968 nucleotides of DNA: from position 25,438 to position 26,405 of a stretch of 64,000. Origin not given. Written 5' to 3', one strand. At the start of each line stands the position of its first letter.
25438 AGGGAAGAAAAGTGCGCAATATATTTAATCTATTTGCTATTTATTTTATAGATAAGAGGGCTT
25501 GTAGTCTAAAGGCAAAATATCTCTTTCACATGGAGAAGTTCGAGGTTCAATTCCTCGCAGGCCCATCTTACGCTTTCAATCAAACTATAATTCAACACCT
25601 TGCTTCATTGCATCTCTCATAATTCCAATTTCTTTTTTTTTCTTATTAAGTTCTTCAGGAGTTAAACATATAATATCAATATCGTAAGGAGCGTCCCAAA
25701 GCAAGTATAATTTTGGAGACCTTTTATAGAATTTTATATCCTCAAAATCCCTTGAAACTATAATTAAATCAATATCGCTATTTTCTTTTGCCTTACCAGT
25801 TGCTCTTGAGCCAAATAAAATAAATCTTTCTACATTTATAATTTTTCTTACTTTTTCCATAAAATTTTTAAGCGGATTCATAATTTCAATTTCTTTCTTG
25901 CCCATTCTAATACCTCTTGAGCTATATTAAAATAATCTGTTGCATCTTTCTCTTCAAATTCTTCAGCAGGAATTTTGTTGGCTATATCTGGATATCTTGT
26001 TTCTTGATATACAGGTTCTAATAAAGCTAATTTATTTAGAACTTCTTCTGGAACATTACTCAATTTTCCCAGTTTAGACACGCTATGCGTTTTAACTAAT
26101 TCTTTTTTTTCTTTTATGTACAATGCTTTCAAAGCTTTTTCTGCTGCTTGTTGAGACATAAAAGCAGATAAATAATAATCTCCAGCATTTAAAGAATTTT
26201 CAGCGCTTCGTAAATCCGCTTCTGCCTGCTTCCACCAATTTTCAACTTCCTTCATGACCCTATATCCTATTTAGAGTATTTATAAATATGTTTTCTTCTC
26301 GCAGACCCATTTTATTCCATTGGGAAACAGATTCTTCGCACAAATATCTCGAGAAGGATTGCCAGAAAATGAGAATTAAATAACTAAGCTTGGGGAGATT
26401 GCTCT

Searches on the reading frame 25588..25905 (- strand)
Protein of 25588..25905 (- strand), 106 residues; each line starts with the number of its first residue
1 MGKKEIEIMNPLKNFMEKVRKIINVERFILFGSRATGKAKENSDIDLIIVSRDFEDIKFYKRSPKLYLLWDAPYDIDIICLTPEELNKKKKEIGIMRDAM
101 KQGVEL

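Call 55: search_protein_families(library=pfam, proteins=[window:25588-25905:-], max_evalue=0.01)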
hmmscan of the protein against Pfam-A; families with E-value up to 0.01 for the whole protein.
window:25588-25905:- (106 aa): 4 families
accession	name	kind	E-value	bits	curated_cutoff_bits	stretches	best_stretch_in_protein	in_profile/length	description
PF01909.29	NTP_transf_2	-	2.9e-13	50.4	21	1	13-56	2-45/93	Nucleotidyltransferase domain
PF18765.7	Polbeta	-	3.1e-10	40.5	26.9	1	21-82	9-70/93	Polymerase beta, Nucleotidyltransferase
PF22600.2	MTPAP-like_central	-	0.00012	22.6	27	1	8-84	25-71/139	Poly(A) RNA polymerase, mitochondrial-like, central palm domain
PF22014.2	DUF6932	-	0.0015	19.4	27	0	7-82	33-112/142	Family of unknown function (DUF6932)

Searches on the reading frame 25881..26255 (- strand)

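Call 55: search_protein_families(library=pfam, proteins=[window:25881-26255:-], max_evalue=0.01)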
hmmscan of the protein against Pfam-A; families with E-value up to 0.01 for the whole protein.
window:25881-26255:- (125 aa): 2 families
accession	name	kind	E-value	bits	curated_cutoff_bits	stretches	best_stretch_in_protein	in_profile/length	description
PF05168.19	HEPN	-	4.8e-30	104.6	22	1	4-121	1-116/117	HEPN domain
PF13643.11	DUF4145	-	0.0061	17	23.1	0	17-74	2-56/88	Domain of unknown function (DUF4145)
